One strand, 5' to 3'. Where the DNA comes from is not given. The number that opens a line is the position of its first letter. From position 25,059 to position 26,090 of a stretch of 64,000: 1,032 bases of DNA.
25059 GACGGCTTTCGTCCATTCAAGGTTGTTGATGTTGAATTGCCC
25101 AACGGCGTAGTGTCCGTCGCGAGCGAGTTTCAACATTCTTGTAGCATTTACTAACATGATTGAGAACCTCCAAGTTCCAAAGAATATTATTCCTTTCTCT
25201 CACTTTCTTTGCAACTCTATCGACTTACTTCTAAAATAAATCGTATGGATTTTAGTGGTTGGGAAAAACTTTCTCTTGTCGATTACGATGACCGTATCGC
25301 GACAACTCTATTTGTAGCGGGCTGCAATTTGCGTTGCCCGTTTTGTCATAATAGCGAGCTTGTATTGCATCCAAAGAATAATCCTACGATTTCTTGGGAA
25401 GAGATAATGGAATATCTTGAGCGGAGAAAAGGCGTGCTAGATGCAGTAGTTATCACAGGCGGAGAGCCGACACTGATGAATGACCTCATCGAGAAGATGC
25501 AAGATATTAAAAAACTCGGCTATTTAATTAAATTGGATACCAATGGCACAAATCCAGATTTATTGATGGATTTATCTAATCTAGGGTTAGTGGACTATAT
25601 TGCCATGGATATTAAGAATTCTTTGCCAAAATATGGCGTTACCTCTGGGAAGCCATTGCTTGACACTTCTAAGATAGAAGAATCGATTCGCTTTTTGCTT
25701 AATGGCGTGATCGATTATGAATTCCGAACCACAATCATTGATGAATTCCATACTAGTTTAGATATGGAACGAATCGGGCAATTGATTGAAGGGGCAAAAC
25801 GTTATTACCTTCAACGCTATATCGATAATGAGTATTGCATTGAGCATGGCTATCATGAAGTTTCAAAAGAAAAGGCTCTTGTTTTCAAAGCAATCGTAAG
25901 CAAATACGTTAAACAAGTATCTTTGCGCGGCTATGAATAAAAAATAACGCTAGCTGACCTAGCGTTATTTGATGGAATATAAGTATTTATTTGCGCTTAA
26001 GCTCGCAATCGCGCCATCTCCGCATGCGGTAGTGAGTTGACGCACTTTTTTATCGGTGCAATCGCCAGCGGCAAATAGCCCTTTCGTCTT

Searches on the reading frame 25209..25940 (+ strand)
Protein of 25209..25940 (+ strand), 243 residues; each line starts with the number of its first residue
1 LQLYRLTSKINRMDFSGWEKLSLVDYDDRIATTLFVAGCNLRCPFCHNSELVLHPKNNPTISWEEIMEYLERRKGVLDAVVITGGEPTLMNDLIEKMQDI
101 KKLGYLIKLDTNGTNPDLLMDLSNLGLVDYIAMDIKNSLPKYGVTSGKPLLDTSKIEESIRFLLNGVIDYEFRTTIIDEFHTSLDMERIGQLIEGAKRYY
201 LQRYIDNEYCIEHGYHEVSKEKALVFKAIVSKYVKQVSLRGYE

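Call 4: search_protein_families(library=pfam, proteins=[window:25209-25940:+])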
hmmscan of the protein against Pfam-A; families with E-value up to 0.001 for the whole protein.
window:25209-25940:+ (243 aa): 2 families
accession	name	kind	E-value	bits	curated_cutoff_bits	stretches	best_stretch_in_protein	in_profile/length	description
PF04055.27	Radical_SAM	-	3.6e-18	66.7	29.5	1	35-141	3-115/166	Radical SAM superfamily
PF13353.11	Fer4_12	-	2.2e-07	31.7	22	1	32-96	8-72/137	4Fe-4S single cluster domain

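Call 5: search_protein_families(library=ncbifam, proteins=[window:25209-25940:+])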
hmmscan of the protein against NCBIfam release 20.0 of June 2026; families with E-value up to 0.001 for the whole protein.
window:25209-25940:+ (243 aa): 45 families (the best 25 are shown)
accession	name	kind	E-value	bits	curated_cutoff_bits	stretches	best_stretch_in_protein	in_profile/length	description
TIGR02495.1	NrdG2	equivalog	5.7e-59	198.7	131.15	1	16-204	3-192/193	anaerobic ribonucleoside-triphosphate reductase activating protein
TIGR02493.1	PFLA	equivalog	1.9e-13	50.3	231.75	1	32-140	18-131/235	pyruvate formate-lyase-activating protein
TIGR03963.1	rSAM_QueE_Clost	equivalog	6.4e-12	45.6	260.1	1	29-182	19-169/219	putative 7-carboxy-7-deazaguanine synthase QueE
TIGR04041.1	activase_YjjW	hypoth_equivalog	1.4e-11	44.3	250.2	1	60-203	92-237/276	YjjW family glycine radical enzyme activase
TIGR02668.1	moaA_archaeal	equivalog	7.7e-11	41.5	325.25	1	37-127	18-109/303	GTP 3',8-cyclase MoaA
TIGR02666.1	moaA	equivalog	2.5e-10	39.9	284.05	1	38-127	19-115/336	GTP 3',8-cyclase MoaA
TIGR02494.1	PFLE_PFLC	subfamily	2.9e-09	36.6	174.35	1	28-51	13-36/293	glycyl-radical enzyme activating protein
NF001199.0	PRK00164.2-1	equivalog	3.2e-09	36.4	231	1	37-115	20-98/308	GTP 3',8-cyclase MoaA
TIGR04317.1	W_rSAM_matur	equivalog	4.4e-09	35.9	380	1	38-116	13-91/349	tungsten cofactor oxidoreductase radical SAM maturase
TIGR04349.1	rSAM_QueE_gams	hypoth_equivalog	5.8e-09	35.9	300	1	34-182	22-162/210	7-carboxy-7-deazaguanine synthase QueE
NF038283.1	viperin_w_prok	equivalog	1.6e-08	34.1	180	1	37-118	10-97/281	viperin family antiviral radical SAM protein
NF045646.2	rSAM_Se_TrsS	equivalog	2.5e-08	32.9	490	1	38-114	95-171/441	radical SAM (seleno)protein TrsS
NF045702.1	rSAM_GDGT_ether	equivalog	2.9e-08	32.8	450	1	38-115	95-175/486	tetraether lipid synthase Tes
TIGR02491.1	NrdG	equivalog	5.4e-08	32.9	126.1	1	30-101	16-91/154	anaerobic ribonucleoside-triphosphate reductase activating protein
TIGR02826.1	RNR_activ_nrdG3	equivalog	6.4e-08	32.6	151.7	1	25-102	11-86/148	anaerobic ribonucleoside-triphosphate reductase activating protein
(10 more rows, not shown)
